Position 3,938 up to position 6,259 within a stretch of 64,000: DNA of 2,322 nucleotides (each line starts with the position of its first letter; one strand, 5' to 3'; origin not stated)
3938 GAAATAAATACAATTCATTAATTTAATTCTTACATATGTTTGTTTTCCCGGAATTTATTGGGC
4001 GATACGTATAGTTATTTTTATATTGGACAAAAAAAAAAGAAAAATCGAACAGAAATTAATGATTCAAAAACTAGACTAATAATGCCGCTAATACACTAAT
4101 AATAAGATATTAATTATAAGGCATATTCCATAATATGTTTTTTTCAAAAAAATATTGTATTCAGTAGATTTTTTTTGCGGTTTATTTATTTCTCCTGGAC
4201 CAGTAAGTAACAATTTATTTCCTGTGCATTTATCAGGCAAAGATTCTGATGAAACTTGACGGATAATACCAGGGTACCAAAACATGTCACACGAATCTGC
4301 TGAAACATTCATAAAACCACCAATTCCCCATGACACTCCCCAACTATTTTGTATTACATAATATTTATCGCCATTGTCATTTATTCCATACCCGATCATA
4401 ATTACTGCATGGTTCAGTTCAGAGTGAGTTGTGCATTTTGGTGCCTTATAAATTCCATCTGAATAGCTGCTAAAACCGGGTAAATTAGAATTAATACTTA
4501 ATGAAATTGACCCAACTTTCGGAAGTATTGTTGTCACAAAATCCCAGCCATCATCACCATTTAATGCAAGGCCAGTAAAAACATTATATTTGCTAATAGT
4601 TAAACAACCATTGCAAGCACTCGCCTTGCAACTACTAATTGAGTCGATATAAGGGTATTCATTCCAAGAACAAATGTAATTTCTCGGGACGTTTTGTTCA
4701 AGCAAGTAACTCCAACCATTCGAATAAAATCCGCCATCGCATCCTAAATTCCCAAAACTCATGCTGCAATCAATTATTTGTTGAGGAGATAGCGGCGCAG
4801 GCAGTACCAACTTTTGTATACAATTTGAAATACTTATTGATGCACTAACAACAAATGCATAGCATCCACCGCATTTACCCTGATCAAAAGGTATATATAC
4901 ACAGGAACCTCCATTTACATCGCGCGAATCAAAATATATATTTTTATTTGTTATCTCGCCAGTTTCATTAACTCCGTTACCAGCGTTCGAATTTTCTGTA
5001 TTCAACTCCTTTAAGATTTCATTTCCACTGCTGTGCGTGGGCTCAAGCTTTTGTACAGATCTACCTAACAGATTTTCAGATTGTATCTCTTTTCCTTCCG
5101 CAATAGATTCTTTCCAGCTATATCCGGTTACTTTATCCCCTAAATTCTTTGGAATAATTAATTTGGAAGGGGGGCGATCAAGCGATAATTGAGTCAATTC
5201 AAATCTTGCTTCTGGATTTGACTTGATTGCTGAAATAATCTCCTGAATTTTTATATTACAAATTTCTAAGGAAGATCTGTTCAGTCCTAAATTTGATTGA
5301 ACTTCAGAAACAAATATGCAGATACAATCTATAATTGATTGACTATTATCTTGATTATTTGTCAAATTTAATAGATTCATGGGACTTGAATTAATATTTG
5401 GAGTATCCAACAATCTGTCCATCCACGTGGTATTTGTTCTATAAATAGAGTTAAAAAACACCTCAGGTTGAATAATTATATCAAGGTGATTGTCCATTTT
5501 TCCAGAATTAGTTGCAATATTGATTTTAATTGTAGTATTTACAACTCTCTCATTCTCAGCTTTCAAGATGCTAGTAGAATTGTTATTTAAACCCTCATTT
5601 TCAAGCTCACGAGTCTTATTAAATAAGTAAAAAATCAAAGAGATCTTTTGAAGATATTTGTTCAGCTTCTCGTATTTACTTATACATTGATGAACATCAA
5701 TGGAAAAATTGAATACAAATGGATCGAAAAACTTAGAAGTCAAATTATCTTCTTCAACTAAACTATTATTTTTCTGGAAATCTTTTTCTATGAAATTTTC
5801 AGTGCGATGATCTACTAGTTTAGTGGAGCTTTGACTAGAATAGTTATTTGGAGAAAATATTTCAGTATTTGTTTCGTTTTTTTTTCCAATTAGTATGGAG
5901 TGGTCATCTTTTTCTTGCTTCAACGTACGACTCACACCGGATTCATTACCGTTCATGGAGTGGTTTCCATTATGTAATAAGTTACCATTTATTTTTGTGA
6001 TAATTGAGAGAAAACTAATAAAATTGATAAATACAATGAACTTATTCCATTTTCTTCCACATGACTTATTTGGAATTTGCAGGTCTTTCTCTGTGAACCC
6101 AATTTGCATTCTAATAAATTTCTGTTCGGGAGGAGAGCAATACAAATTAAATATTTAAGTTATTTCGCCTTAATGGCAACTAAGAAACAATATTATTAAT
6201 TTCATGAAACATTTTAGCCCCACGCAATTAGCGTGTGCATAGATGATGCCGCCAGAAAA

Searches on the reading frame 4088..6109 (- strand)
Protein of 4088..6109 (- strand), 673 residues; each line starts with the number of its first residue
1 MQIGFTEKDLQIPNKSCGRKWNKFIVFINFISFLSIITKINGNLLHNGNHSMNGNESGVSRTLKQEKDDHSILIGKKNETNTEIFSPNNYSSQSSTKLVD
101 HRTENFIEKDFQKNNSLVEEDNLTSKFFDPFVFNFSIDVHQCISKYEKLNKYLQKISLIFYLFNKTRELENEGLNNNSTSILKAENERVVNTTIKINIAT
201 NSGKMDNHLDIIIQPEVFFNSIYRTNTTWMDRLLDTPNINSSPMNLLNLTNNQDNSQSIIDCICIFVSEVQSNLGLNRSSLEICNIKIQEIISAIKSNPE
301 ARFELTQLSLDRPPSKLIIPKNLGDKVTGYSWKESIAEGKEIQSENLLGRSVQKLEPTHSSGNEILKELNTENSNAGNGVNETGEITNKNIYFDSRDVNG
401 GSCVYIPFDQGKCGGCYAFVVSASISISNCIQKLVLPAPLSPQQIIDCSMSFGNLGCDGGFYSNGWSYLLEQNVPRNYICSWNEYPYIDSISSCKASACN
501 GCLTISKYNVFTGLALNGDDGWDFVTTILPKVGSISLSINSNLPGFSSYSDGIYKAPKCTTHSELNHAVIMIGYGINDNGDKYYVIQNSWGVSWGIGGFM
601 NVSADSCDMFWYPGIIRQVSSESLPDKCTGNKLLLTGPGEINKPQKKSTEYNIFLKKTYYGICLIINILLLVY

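Call 10: search_protein_families(library=pfam, proteins=[window:4088-6109:-])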
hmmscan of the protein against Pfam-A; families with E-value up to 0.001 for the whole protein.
window:4088-6109:- (673 aa): 2 families
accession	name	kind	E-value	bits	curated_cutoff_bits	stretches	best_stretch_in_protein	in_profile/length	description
PF00112.29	Peptidase_C1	-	3.8e-38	132.2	20.7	1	393-605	5-205/220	Papain family cysteine protease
PF03051.21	Peptidase_C1_2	-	0.00042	19.7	22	1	560-617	354-412/438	Peptidase C1-like family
